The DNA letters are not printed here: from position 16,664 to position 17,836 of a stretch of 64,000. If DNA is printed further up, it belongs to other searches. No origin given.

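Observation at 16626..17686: GIY-YIG/DUF4357 nuclease and small XRE regulator translationally coupled to the head of the hsdR operon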

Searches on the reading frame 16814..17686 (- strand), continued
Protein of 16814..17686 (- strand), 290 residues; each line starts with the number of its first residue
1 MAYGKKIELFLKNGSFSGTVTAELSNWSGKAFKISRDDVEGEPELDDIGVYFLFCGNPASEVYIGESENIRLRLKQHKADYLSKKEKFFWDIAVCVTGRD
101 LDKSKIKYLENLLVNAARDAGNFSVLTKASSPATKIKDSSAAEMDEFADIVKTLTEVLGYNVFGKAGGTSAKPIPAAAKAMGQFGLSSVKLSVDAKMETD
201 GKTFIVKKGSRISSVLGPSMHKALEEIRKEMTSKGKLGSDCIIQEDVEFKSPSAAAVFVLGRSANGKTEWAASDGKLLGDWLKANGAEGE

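Call 76: search_dna_similar(query=window:16814-17686:-, collection=plasmids, mode=protein, max_evalue=0.001, max_rows=20)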
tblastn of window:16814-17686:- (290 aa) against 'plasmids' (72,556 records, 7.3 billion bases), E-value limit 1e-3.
Records with a match: 39; places in all: 39; records where one place covers at least 80% of the query: 38.
Best place of each record, by identity: <60% 39.
By first word of the organism name: Rhodococcus 8; Acinetobacter 3; Azospirillum 3; Ketogulonicigenium 3; Rhodothermus 2; Alteromonas 2; Fulvitalea 1; Acuticoccus 1; Prosthecochloris 1; Phyllobacterium 1; and 14 more.
By predicted mobility (MOB-suite, as given by PLSDB): non-mobilizable 29; conjugative 6; mobilizable 4.
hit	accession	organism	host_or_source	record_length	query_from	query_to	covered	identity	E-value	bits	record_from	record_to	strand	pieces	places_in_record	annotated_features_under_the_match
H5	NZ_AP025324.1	Fulvitalea axinellae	-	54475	3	278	95%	38.5%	3e-38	150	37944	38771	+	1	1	GIY-YIG nuclease family protein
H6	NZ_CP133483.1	Acuticoccus sp. MNP-M23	Grean algae,grean algae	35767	4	281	96%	32.2%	8e-33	134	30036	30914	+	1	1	GIY-YIG nuclease family protein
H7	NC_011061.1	Prosthecochloris aestuarii DSM 271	-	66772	7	270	91%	33.8%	2e-25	112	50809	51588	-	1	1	GIY-YIG nuclease family protein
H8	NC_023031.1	Acinetobacter baumannii ZW85-1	-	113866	1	283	98%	31.4%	5e-34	137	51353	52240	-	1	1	GIY-YIG nuclease family protein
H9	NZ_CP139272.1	Acinetobacter pittii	Homo sapiens,tracheal aspirate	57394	1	288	99%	30.7%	3e-34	138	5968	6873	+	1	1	GIY-YIG nuclease family protein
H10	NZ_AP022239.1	Acinetobacter baumannii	-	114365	4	281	96%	31.5%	3e-32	132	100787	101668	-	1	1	GIY-YIG nuclease family protein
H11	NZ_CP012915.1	Azospirillum brasilense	Digitaria eriantha,microbe,root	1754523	1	270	93%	32.4%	1e-26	116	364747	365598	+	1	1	none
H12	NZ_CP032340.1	Azospirillum brasilense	soil sample,Agricultural field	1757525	1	270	93%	32.4%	1e-26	116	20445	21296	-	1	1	none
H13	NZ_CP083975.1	Rhodococcus rhodochrous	compost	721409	1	270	93%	32.0%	6e-21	100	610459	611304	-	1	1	GIY-YIG nuclease family protein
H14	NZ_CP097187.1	Rhodococcus sp. GA1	cell culture,soil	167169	1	281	97%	30.5%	1e-28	122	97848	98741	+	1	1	GIY-YIG nuclease family protein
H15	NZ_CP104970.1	Phyllobacterium zundukense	Vicia costata,cell culture,root nodule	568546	4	289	99%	29.9%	1e-24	110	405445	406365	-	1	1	GIY-YIG nuclease family protein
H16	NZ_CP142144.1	Rhodococcus sp. PD04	mixed culture,Industrial wastewater ...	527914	1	270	93%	31.5%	2e-6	109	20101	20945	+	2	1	DUF4357 domain-containing protein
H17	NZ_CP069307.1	Rhodococcus aetherivorans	monoisolate,Minnesota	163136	1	281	97%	30.2%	4e-28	120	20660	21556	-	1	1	GIY-YIG nuclease family protein | restriction endonuclease subunit S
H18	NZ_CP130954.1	Rhodococcus opacus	cell culture,Sod-podzolic soil ...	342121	1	270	93%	31.3%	2e-23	107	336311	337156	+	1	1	GIY-YIG nuclease family protein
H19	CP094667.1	Gordonia amicalis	cell culture,river sand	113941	2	281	97%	29.8%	2e-23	107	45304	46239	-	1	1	GIY-YIG nuclease family protein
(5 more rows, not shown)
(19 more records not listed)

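Call 77: get_annotated_region(hit=H17, flank=7000)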
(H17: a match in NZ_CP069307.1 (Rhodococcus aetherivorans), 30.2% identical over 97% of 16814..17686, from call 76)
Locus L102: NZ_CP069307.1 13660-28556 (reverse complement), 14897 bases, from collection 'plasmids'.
description: Rhodococcus aetherivorans isolate PSBB011 plasmid unnamed, complete sequence
organism: Rhodococcus aetherivorans (NCBI taxid 191292)
taxonomy: Bacteria; Actinomycetota; Actinomycetes; Mycobacteriales; Nocardiaceae; Rhodococcus; Rhodococcus aetherivorans
host: -; source: monoisolate,Minnesota; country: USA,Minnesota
typing (MOB-suite, as given by PLSDB): conjugative; relaxase MOBF; mating-pair formation MPF_T
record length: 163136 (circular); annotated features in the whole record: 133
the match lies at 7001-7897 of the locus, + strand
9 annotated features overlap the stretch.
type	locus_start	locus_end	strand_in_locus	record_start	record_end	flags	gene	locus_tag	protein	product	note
CDS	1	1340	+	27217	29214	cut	-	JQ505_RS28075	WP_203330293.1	TraM recognition domain-containing protein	-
CDS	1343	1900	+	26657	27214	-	-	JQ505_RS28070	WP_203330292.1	DUF4913 domain-containing protein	-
CDS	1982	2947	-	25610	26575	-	-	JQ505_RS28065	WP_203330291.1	recombinase family protein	GO:0006310 - DNA recombination [Evidence IEA]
CDS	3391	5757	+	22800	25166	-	-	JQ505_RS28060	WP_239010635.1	class I SAM-dependent DNA methyltransferase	-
CDS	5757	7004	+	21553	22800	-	-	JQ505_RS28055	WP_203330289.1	restriction endonuclease subunit S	-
CDS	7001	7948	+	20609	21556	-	-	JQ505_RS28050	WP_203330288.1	GIY-YIG nuclease family protein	-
CDS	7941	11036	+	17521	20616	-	-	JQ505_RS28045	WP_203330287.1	HsdR family type I site-specific deoxyribonuclease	GO:0009307 - DNA restriction-modification system [Evidence IEA]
CDS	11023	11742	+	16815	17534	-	-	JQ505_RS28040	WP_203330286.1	SprT family zinc-dependent metalloprotease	GO:0006508 - proteolysis [Evidence IEA]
CDS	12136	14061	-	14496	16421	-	-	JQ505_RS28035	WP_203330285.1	AAA family ATPase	-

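Call 78: get_annotated_region(hit=H8, flank=7000)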
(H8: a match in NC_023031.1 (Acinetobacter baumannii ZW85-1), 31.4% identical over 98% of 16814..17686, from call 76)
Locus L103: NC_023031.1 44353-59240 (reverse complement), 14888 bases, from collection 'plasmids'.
description: Acinetobacter baumannii ZW85-1 plasmid ZW85p2, complete sequence
organism: Acinetobacter baumannii ZW85-1 (NCBI taxid 1400867)
taxonomy: Bacteria; Pseudomonadota; Gammaproteobacteria; Moraxellales; Moraxellaceae; Acinetobacter; Acinetobacter baumannii; Acinetobacter baumannii ZW85-1
host: -; source: -; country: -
typing (MOB-suite, as given by PLSDB): non-mobilizable; replicon rep_cluster_718
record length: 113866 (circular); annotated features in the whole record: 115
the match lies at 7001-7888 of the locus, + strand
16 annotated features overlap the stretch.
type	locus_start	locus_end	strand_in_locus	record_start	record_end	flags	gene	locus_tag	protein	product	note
CDS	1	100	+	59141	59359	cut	-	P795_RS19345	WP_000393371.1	hypothetical protein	-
CDS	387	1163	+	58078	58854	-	-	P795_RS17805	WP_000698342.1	hypothetical protein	-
CDS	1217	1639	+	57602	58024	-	-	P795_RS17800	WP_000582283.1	hypothetical protein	-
CDS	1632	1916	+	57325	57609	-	-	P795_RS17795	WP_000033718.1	hypothetical protein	-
CDS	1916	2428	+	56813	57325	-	-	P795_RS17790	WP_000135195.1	hypothetical protein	-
CDS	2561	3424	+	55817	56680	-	-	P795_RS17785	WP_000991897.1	hypothetical protein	-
CDS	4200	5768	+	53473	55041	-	-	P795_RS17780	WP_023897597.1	type I restriction-modification system subunit M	GO:0006306 - DNA methylation [Evidence IEA]; GO:0009307 - DNA restriction-modification system [Evidence IEA]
CDS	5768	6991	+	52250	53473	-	-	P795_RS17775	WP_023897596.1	restriction endonuclease subunit S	-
CDS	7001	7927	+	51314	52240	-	-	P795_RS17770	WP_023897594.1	GIY-YIG nuclease family protein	-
CDS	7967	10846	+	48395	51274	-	-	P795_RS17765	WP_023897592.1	type I restriction endonuclease subunit R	-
CDS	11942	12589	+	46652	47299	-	-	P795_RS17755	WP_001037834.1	hypothetical protein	-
CDS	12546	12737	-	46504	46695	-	-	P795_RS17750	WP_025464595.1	hypothetical protein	-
CDS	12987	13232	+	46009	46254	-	-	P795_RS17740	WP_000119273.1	hypothetical protein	-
CDS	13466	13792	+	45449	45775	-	-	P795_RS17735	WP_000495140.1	hypothetical protein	-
CDS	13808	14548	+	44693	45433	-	-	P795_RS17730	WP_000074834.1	hypothetical protein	-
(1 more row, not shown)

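Call 79: get_annotated_region(hit=H1, flank=5000)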
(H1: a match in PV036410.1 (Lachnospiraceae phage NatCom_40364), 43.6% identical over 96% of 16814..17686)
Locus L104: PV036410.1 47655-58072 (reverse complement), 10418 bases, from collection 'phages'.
description: Lachnospiraceae phage NatCom_40364, complete genome.
organism: Lachnospiraceae phage NatCom_40364 (NCBI taxid 3403530)
taxonomy: Viruses; Duplodnaviria; Heunggongvirae; Uroviricota; Caudoviricetes; Ca. Heliusvirales
host: Lachnospiraceae; source: human feces; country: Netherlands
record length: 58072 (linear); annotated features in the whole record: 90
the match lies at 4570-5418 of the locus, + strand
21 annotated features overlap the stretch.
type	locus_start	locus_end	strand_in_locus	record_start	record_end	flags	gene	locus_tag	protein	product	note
misc_feature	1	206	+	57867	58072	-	-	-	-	-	similar to hypothetical protein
CDS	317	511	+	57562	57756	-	-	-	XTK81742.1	excisionase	-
CDS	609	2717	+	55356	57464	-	-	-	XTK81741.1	DNA methyltransferase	-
CDS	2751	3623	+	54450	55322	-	-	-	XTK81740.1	hypothetical protein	-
CDS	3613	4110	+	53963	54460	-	-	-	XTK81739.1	hypothetical protein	-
CDS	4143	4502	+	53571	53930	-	-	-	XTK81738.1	hypothetical protein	-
CDS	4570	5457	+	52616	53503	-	-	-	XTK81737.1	hypothetical protein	-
CDS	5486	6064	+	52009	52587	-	-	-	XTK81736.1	hypothetical protein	-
CDS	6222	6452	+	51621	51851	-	-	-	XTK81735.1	hypothetical protein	-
CDS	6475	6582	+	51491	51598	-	-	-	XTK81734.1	hypothetical protein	-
CDS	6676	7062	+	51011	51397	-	-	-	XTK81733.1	hypothetical protein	-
CDS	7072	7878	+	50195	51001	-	-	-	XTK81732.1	hypothetical protein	-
CDS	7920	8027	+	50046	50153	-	-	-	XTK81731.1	hypothetical protein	-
CDS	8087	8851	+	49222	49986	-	-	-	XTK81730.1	hypothetical protein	-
CDS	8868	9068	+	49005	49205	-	-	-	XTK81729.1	hypothetical protein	-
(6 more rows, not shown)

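Call 84: search_protein_families(library=pfam, alignment_id=A1, max_evalue=0.01)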
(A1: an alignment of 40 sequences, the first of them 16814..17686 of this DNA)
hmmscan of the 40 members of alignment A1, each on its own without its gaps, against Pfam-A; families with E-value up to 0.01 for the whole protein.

A. member 1, window:16814-17686:- (290 aa): 3 families
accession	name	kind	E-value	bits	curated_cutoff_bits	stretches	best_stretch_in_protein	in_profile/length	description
PF14267.11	DUF4357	-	8e-16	58.2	38.4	1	228-277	1-53/54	Domain of unknown function (DUF4357)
PF01541.30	GIY-YIG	-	5.1e-06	27.1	22.6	1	49-118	3-73/78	GIY-YIG catalytic domain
PF18755.6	RAMA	-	0.0082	16.5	35.2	0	228-281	41-97/107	Restriction Enzyme Adenine Methylase Associated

B. families by the number of members that match (of 40 scanned): 5 families
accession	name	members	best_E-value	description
PF14267.11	DUF4357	40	1.5e-18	Domain of unknown function (DUF4357)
PF01541.30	GIY-YIG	39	5.4e-07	GIY-YIG catalytic domain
PF18755.6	RAMA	19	0.00031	Restriction Enzyme Adenine Methylase Associated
PF05139.19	Erythro_esteras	1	0.0019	Erythromycin esterase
PF20815.3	GIY_YIG_2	1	0.0049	GIY-YIG catalytic domain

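Call 94: search_protein_families(library=phrogs, proteins=[window:16814-17686:-], max_evalue=0.001)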
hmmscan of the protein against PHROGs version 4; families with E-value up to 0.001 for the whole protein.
window:16814-17686:- (290 aa): 1 family
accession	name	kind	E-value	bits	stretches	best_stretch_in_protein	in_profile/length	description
phrog_12629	-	unknown function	3.7e-52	178.4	1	1-282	1-296/303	-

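Call 95: fold_search(model_id=the predicted structure, library=viral)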
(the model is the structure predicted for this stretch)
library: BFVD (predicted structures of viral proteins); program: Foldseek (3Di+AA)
matches with E <= 10: 526; with E <= 0.001: 0
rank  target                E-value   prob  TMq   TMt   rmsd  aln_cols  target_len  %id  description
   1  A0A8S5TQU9            1.4e-03  1.00  0.26  0.44   9.5       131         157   20  Intron-associated endonuclease 1 [Siphoviridae sp. ctbbV81]
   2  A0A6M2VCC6            2.6e-03  0.93  0.28  0.29  24.3       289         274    9  (no name in the UniProt tables at hand)
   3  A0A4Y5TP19            2.8e-03  0.97  0.25  0.17  21.6       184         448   21  I-TevI-like homing endonuclease [Serratia phage Moabite]
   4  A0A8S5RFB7            6.1e-03  0.85  0.23  0.32  18.0       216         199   14  Intron associated endonuclease [virus sp. ctQmo6]
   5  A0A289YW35            9.2e-03  0.99  0.26  0.25  14.0       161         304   18  GIY-YIG domain-containing protein [Serratia phage vB_SmaM_ 2050HW]
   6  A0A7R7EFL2            1.0e-02  1.00  0.27  0.26  15.2       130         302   12  (no name in the UniProt tables at hand)
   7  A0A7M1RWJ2            1.6e-02  0.38  0.19  0.22  22.1       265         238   14  Endonuclease [uncultured phage cr113_1]
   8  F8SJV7                1.7e-02  0.69  0.22  0.17  15.4       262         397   10  Putative endonuclease [Pseudomonas phage PhiPA3]
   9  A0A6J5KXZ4            1.9e-02  0.85  0.21  0.42  15.5       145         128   21  GIY-YIG nuclease superfamily [uncultured Caudovirales phage]
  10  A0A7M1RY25            2.2e-02  0.85  0.24  0.32  20.7       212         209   11  Endonuclease [uncultured phage cr111_1]
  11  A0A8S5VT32            2.9e-02  0.82  0.19  0.34  11.1       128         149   23  (no name in the UniProt tables at hand)
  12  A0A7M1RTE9            2.9e-02  0.63  0.24  0.26  22.6       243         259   12  GIY-YIG domain-containing protein [uncultured phage cr131_1]
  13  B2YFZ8                3.1e-02  0.47  0.20  0.11  19.6       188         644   11  Uncharacterized protein [Musca hytrovirus(isolate Musca domestica/United States/Boucias/-)]
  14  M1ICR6                4.6e-02  0.69  0.21  0.20  22.3       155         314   13  (no name in the UniProt tables at hand)
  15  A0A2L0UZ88            4.6e-02  0.38  0.16  0.07  14.1       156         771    8  Uncharacterized protein [Agrobacterium phage Atu_ph07]
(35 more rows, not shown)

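Call 100: search_protein_representatives(alignment_id=A1)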
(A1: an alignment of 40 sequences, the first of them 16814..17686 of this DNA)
Query: 40 sequences, 293 profile positions. Proteins with E-value up to 0.001 (for the whole library): 9304; up to 1e-10: 4578; up to 1e-30: 1235. The best 150 are listed.
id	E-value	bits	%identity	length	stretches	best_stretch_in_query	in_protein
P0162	1.9e-135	467.1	-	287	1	1-291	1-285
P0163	7.1e-124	429.2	-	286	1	1-290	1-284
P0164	1.2e-116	405.4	-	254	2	1-139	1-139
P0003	3.2e-116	404.0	-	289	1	1-292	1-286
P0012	7.9e-109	379.8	-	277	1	1-284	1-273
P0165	1.9e-105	368.7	-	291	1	1-289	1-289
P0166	1.1e-102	359.7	-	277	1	1-288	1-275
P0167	1.5e-102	359.2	-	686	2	1-286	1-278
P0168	4.9e-100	350.9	-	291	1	1-289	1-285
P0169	7.8e-100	350.2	-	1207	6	1-285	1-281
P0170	1.8e-97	342.5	-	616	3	3-290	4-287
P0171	1.9e-97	342.4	-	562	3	2-288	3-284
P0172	5.6e-97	340.9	-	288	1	1-287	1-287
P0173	7.8e-97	340.4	-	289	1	3-291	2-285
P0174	7.1e-96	337.2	-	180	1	1-159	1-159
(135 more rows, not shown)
